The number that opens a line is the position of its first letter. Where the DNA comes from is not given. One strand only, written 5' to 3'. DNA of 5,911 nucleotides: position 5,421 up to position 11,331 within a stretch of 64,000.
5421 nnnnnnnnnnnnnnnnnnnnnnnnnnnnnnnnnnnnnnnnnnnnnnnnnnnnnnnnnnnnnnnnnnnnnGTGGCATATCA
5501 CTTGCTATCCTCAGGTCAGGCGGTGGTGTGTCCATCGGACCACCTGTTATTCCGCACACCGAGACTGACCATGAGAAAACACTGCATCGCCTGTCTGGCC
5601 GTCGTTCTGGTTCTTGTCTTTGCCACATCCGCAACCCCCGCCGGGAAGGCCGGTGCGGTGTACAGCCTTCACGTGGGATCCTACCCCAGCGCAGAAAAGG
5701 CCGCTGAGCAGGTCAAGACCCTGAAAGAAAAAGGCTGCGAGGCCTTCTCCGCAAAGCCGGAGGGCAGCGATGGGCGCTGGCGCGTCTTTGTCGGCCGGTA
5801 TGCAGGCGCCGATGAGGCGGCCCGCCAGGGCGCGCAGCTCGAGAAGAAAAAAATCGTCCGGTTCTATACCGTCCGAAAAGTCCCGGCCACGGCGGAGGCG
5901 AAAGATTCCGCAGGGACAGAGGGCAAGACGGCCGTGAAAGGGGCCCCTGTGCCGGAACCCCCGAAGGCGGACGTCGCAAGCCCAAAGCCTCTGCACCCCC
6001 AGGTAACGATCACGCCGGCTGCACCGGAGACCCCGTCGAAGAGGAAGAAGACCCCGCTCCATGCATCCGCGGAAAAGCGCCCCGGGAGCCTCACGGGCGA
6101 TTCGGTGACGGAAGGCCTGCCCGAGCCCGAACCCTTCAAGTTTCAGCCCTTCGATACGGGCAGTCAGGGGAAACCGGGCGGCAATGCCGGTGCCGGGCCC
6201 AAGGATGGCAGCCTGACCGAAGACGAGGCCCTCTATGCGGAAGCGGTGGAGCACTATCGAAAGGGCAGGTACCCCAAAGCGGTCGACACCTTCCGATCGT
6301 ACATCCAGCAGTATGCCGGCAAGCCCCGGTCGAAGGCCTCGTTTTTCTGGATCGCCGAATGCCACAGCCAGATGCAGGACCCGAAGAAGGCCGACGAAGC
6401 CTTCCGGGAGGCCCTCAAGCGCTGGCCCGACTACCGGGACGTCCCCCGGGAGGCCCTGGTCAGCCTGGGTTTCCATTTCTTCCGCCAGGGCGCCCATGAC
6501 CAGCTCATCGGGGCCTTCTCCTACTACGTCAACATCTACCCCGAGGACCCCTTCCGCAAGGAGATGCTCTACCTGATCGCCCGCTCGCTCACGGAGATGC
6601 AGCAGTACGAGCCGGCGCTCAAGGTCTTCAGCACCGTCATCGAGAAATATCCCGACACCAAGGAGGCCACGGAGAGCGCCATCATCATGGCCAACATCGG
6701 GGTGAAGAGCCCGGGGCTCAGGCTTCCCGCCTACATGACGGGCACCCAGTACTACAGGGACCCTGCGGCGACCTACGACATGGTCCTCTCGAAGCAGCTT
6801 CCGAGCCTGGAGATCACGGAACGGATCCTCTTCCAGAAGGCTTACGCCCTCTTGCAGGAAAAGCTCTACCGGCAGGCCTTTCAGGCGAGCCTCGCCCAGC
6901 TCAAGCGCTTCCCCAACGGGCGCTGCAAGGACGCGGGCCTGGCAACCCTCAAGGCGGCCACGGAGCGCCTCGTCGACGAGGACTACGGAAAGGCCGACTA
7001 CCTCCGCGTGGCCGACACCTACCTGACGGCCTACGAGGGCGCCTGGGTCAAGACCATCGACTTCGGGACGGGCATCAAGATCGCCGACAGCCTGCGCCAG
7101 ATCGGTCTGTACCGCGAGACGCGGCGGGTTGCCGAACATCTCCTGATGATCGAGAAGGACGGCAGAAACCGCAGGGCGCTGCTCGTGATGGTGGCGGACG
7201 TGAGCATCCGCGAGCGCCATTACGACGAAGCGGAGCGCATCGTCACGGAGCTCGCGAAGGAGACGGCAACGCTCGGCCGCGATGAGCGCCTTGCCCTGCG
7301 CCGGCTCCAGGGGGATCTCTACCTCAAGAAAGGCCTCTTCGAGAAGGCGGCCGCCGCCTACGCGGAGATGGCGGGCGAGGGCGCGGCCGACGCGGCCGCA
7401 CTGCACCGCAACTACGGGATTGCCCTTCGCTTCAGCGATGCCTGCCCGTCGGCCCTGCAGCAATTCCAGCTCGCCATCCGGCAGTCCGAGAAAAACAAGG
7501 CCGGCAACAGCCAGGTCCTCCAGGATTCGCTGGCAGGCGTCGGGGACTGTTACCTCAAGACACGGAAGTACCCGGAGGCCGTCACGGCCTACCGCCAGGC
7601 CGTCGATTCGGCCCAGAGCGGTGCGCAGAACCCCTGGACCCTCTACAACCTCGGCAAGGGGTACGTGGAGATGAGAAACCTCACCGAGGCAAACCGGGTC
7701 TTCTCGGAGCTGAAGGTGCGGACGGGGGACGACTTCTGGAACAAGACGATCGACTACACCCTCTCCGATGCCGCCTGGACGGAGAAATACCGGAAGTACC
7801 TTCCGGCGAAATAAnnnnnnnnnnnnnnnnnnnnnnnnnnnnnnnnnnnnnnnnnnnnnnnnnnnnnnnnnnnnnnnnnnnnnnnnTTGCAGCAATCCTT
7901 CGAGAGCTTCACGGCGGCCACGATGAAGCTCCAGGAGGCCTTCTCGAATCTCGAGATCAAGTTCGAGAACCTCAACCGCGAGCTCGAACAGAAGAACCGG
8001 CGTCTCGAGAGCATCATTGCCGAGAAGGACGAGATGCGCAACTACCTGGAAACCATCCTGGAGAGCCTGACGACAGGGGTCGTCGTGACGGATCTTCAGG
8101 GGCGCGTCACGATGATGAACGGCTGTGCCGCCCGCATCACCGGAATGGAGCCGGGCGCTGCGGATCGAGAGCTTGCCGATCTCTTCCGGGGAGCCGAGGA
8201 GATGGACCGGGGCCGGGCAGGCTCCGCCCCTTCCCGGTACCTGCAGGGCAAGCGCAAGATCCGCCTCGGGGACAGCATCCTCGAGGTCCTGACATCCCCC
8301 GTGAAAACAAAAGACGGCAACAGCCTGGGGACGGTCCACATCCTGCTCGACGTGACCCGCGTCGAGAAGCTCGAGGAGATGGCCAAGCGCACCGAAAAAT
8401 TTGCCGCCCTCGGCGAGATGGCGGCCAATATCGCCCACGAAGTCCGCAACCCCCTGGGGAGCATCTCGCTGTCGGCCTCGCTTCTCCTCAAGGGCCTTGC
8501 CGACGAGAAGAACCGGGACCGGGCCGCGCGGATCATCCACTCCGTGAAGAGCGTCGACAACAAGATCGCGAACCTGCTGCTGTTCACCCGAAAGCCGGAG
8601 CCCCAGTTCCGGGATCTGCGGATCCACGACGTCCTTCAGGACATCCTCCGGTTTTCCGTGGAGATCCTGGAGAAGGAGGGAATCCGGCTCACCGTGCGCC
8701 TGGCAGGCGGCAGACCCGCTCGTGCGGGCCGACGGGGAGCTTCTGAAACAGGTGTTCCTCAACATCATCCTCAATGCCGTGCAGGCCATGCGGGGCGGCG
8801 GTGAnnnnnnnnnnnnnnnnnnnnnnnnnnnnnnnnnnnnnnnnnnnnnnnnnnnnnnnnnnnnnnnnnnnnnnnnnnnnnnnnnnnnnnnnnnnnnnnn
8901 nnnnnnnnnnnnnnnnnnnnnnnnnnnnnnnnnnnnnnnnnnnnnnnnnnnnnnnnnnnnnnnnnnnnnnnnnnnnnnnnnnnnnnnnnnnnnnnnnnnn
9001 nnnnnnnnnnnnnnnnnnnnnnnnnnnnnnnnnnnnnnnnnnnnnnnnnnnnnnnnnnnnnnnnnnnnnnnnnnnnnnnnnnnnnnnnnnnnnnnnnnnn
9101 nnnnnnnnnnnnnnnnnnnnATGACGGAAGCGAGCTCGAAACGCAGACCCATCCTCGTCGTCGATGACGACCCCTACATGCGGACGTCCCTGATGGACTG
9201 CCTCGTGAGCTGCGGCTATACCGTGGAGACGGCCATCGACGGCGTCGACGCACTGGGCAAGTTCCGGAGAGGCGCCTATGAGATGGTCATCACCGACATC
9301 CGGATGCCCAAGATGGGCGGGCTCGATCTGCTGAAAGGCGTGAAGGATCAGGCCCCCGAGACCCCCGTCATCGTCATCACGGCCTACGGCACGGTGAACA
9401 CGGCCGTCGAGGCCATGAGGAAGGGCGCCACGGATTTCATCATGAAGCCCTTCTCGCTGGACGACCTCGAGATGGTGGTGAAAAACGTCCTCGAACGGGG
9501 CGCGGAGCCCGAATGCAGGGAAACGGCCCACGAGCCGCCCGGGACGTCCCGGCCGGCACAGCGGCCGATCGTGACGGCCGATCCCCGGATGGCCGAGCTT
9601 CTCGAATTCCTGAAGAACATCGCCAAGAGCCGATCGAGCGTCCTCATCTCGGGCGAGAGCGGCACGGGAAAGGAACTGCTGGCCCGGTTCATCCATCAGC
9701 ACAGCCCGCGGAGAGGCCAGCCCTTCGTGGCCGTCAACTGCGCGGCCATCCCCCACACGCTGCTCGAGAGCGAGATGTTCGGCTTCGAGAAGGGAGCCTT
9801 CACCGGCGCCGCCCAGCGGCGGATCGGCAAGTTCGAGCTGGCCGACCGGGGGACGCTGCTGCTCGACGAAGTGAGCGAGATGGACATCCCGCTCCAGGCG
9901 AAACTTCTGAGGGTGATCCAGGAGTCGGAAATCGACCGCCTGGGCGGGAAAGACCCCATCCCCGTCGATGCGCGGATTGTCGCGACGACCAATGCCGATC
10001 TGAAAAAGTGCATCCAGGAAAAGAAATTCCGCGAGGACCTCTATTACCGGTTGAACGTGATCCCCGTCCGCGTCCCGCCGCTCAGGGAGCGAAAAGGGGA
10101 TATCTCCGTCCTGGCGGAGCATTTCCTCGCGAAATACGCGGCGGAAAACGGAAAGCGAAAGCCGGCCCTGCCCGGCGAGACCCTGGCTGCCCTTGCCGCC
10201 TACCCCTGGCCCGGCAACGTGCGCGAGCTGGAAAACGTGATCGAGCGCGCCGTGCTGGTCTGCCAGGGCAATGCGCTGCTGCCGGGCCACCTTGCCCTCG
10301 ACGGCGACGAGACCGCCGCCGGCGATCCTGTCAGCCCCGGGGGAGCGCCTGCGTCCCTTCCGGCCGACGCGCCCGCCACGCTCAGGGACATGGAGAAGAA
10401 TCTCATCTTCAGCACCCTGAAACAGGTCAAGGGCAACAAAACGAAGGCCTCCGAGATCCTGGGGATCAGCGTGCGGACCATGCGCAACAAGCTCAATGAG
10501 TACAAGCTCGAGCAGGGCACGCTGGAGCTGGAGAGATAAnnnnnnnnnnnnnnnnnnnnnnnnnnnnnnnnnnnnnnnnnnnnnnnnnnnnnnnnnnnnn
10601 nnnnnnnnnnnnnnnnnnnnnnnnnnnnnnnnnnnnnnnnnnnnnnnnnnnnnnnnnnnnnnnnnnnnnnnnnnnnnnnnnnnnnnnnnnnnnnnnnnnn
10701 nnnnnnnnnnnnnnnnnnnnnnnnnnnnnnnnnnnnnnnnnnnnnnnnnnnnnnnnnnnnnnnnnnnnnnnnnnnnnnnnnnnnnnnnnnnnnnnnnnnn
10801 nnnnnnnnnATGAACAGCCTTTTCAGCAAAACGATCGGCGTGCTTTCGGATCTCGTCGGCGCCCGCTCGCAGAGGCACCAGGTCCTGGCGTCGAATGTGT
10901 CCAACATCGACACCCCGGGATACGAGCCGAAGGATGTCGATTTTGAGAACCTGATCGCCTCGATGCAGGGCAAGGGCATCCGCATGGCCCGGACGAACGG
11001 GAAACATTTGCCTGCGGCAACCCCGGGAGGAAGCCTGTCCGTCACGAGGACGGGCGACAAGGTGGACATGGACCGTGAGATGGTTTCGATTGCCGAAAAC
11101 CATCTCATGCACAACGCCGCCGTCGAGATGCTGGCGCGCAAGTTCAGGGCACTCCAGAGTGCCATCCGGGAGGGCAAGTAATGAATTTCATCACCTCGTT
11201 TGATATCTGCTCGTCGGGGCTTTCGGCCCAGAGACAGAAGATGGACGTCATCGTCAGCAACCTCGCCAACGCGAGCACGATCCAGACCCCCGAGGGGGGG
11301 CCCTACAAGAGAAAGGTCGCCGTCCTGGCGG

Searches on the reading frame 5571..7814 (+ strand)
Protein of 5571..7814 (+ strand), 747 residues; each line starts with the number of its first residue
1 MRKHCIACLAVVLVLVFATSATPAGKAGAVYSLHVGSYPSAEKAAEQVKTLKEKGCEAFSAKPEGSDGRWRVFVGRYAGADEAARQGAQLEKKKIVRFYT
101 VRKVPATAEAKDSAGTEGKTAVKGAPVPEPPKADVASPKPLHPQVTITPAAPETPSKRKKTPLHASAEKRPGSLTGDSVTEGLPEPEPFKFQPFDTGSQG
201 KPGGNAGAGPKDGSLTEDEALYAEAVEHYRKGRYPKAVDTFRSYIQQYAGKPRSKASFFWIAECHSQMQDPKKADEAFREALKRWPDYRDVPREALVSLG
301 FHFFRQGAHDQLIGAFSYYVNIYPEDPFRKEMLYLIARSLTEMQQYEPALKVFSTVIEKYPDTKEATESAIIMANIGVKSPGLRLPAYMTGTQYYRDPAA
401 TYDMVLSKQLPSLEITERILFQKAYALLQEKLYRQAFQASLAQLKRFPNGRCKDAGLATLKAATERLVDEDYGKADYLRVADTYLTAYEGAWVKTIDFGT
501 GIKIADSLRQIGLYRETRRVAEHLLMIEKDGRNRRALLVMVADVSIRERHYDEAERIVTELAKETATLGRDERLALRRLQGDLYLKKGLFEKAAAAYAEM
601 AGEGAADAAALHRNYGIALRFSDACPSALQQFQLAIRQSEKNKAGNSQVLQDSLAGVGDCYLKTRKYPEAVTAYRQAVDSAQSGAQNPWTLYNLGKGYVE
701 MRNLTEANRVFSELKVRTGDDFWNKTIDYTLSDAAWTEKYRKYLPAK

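Call 20: search_protein_families(library=pfam, proteins=[window:5571-7814:+], max_evalue=0.001)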
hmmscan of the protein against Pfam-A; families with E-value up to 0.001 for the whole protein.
window:5571-7814:+ (747 aa): 16 families
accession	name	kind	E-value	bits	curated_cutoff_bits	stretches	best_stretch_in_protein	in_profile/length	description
PF13174.12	TPR_6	-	8.7e-18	64.1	26.3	1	333-363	3-33/33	Tetratricopeptide repeat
PF07719.23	TPR_2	-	3e-16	58.6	27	0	656-678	6-28/34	Tetratricopeptide repeat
PF00515.34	TPR_1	-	6.6e-16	57.8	27.8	0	258-288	4-34/34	Tetratricopeptide repeat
PF13432.12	TPR_16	-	2.7e-14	53.7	32.7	0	267-327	9-65/65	Tetratricopeptide repeat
PF13424.12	TPR_12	-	2.3e-13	50.6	30.1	1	608-682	2-76/77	Tetratricopeptide repeat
PF13181.12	TPR_8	-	1e-11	44.4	25.7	0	258-284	4-30/34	Tetratricopeptide repeat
PF14559.12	TPR_19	-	1.8e-11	44.6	25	0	312-365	7-60/68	Tetratricopeptide repeat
PF13428.12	TPR_14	-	8.2e-09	35.7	23.5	0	260-290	6-36/44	Tetratricopeptide repeat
PF12895.13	ANAPC3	-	2.1e-08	34.8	27.2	0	218-279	23-80/82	Anaphase-promoting complex, cyclosome, subunit 3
PF05036.18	SPOR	-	2.2e-08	34.8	21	1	29-93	3-68/76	SPOR domain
PF13176.12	TPR_7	-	7.7e-07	29.2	27.9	0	654-679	2-27/36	Tetratricopeptide repeat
PF25058.1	ARM_TT21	-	4.6e-06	27.1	27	0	211-279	49-118/155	Tetratricopeptide repeat protein 21 ARM repeat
PF13525.12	YfiO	-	2.5e-05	24.6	25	0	218-372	5-132/203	Outer membrane lipoprotein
PF13414.12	TPR_11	-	3.4e-05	23.9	26.8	0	658-699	1-39/42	TPR repeat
PF14853.12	Fis1_TPR_C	-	4.5e-05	24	25.3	0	330-367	1-38/53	Fis1 C-terminal tetratricopeptide repeat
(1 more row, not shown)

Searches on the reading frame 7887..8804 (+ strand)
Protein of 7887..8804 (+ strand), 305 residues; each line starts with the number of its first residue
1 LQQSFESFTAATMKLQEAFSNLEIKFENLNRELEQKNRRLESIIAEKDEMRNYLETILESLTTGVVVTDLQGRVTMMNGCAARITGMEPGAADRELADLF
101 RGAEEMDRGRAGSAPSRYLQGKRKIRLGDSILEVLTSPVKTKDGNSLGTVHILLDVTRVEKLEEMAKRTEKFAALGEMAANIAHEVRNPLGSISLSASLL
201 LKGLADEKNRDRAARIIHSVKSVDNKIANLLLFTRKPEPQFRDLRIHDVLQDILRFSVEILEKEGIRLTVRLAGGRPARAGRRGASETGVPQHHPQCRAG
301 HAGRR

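Call 20: search_protein_families(library=pfam, proteins=[window:7887-8804:+], max_evalue=0.001)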
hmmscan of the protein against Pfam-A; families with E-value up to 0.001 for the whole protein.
window:7887-8804:+ (305 aa): 3 families
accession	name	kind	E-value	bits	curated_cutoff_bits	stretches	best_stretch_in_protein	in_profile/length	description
PF00512.31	HisKA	-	3e-13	50.1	26.9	1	175-236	2-63/66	His Kinase A (phospho-acceptor) domain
PF13188.13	PAS_8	-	4.6e-06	26.8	21.8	1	53-98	2-49/65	PAS domain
PF00989.32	PAS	-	2.3e-05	24.8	22.6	1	54-91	3-40/113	PAS fold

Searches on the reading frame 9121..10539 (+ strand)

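Call 20: search_protein_families(library=pfam, proteins=[window:9121-10539:+], max_evalue=0.001)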
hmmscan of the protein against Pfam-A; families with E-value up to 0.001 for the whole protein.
window:9121-10539:+ (472 aa): 8 families
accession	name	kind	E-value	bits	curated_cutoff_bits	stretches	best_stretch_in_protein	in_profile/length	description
PF00158.32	Sigma54_activat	-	7.8e-70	234.4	20.2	1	150-316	1-167/168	Sigma-54 interaction domain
PF00072.30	Response_reg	-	2.7e-29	102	30.2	1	11-119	1-109/111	Response regulator receiver domain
PF25601.1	AAA_lid_14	-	5.4e-25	87.5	27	1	322-395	1-74/87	AAA+ ATPase lid domain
PF14532.12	Sigma54_activ_2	-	1.9e-21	77.2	25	1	155-321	5-138/138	Sigma-54 interaction domain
PF02954.25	HTH_8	-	1e-11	44.8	22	1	420-461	1-42/42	Bacterial regulatory protein, Fis family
PF13191.12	AAA_16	-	1.9e-05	25.7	32.6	1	156-213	8-64/167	AAA ATPase domain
PF13245.12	AAA_19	-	0.00057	20.5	25.1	0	172-269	12-117/134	AAA domain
PF07728.20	AAA_5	-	0.00065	20.1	22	0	174-292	2-123/139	AAA domain (dynein-related subfamily)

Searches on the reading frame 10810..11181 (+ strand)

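Call 20: search_protein_families(library=pfam, proteins=[window:10810-11181:+], max_evalue=0.001)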
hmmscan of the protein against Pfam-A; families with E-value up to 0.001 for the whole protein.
window:10810-11181:+ (123 aa): 1 family
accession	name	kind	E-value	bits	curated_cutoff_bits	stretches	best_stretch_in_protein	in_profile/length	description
PF00460.25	Flg_bb_rod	-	6.9e-05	23.2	20.7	1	18-38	10-30/31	Flagella basal body rod protein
